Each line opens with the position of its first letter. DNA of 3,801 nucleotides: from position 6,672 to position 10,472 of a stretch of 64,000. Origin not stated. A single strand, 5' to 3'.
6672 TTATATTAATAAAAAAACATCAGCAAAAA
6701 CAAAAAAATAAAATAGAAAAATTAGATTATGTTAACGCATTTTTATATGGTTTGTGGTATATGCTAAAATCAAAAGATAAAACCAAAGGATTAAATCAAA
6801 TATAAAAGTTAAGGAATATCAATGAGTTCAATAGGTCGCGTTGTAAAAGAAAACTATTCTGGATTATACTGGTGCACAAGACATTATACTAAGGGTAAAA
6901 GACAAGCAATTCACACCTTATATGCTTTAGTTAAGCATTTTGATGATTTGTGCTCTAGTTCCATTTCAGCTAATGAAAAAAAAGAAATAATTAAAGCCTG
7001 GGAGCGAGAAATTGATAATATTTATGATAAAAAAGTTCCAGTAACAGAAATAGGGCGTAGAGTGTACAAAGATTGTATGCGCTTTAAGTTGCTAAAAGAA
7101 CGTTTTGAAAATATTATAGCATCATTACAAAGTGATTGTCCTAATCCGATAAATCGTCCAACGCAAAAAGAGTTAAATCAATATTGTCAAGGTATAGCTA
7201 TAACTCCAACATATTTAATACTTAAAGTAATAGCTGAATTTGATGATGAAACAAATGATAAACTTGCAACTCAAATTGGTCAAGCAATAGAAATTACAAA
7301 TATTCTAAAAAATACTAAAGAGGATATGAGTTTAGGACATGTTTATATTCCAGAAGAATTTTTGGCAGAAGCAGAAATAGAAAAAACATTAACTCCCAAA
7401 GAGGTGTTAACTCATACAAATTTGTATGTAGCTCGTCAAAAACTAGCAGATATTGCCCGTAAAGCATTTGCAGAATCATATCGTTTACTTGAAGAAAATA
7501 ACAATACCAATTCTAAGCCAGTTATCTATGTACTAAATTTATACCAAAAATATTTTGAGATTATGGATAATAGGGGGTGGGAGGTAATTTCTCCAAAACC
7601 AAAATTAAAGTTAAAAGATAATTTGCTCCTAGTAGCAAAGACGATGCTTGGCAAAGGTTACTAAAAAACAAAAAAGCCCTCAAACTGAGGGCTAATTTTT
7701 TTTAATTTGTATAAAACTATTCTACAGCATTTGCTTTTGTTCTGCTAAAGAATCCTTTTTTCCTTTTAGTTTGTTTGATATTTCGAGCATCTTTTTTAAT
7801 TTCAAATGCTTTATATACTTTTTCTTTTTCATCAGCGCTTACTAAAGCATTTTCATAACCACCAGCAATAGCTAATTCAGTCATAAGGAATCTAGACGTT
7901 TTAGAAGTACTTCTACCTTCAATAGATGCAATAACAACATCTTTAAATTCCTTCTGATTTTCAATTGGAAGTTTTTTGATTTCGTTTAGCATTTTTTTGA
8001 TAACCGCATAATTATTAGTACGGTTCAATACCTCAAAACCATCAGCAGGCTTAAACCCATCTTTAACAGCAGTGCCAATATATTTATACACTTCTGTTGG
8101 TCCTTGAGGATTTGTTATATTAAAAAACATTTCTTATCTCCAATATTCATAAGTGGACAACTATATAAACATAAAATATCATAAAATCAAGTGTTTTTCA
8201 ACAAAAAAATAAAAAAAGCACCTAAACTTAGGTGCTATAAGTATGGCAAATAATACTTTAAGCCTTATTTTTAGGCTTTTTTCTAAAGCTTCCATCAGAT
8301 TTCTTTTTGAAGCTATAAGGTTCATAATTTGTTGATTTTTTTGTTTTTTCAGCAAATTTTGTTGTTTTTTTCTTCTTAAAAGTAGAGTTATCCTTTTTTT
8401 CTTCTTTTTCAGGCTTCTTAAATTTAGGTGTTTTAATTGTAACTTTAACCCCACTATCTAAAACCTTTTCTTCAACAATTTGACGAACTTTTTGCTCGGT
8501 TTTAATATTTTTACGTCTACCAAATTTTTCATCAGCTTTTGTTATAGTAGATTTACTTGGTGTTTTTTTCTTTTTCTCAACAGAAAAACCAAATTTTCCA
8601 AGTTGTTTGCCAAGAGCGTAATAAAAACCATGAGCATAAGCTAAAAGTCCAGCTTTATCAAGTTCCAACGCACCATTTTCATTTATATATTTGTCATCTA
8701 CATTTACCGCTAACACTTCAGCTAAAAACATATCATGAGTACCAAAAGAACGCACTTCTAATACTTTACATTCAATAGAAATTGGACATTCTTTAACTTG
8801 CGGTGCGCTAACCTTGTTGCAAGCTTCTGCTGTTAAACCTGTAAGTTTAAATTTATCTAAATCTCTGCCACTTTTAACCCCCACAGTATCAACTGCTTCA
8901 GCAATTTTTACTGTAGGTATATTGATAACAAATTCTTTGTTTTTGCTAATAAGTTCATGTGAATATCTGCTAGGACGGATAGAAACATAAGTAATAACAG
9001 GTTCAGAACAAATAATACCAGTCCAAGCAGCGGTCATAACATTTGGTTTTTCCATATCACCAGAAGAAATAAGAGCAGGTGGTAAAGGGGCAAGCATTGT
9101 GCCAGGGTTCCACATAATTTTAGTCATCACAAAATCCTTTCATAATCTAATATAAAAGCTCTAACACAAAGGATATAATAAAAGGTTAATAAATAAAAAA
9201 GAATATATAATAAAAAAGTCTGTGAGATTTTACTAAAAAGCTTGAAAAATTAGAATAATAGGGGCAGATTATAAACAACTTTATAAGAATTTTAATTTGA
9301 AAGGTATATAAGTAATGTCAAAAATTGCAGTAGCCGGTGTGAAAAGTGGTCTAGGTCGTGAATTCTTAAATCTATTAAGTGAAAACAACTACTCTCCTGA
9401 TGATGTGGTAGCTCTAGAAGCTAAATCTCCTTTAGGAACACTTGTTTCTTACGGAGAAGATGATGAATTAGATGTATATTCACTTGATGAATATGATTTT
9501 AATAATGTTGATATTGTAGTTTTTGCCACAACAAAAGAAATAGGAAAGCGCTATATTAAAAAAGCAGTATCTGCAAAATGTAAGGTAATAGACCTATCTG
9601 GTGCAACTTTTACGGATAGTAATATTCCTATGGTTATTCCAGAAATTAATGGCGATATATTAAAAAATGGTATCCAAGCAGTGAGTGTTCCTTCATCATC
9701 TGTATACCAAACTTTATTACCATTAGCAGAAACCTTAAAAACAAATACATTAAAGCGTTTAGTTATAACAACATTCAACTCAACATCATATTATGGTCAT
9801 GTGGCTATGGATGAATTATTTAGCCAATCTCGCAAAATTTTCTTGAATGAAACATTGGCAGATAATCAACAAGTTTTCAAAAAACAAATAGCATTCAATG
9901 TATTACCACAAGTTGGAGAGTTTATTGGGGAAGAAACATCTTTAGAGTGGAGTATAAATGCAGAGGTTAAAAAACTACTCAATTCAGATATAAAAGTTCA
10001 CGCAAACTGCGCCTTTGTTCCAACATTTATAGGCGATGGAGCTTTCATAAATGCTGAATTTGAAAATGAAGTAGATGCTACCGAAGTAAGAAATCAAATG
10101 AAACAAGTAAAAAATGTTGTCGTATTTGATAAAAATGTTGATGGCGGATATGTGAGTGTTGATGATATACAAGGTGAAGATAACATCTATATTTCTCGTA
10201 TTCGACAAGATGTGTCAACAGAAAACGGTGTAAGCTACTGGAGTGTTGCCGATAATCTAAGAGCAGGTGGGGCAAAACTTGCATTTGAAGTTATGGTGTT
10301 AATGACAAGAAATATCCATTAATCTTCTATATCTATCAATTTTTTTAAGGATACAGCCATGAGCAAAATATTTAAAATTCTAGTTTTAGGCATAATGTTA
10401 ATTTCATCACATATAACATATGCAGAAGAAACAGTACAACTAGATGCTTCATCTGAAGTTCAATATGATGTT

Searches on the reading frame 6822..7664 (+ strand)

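Call 88: search_protein_families(library=pfam, proteins=[window:6822-7664:+], max_evalue=0.0001)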
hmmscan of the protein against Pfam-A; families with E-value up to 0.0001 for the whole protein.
window:6822-7664:+ (280 aa): 1 family
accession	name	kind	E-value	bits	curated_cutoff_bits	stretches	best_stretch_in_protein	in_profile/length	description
PF00494.24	SQS_PSY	-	2.6e-33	116.3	26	1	13-263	6-260/263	Squalene/phytoene synthase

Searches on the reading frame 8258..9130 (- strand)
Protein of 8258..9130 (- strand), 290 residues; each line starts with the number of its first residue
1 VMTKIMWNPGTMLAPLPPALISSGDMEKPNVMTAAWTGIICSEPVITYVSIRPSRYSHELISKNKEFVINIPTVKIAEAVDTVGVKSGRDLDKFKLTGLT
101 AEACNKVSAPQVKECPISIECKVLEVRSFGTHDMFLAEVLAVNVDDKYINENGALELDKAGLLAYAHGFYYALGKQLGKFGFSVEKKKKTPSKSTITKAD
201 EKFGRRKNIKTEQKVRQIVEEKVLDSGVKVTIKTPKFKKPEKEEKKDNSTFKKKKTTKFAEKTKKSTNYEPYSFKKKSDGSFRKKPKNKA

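Call 88: search_protein_families(library=pfam, proteins=[window:8258-9130:-], max_evalue=0.0001)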
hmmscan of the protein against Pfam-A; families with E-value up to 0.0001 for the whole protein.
window:8258-9130:- (290 aa): 1 family
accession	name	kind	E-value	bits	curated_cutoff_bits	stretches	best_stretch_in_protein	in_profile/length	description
PF01613.24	Flavin_Reduct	-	1.5e-28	100.3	27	1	15-170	5-149/153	Flavin reductase like domain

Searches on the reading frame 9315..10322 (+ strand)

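Call 87: search_protein_families(library=pfam, proteins=[window:9315-10322:+], max_evalue=0.0001)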
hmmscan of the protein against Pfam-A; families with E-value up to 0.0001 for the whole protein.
window:9315-10322:+ (335 aa): 2 families
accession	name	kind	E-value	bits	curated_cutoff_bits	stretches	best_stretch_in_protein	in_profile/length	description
PF02774.23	Semialdhyde_dhC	-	7.2e-27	95.1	26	1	136-316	3-183/184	Semialdehyde dehydrogenase, dimerisation domain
PF01118.30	Semialdhyde_dh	-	3.6e-15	56.9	26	1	3-117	1-119/121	Semialdehyde dehydrogenase, NAD binding domain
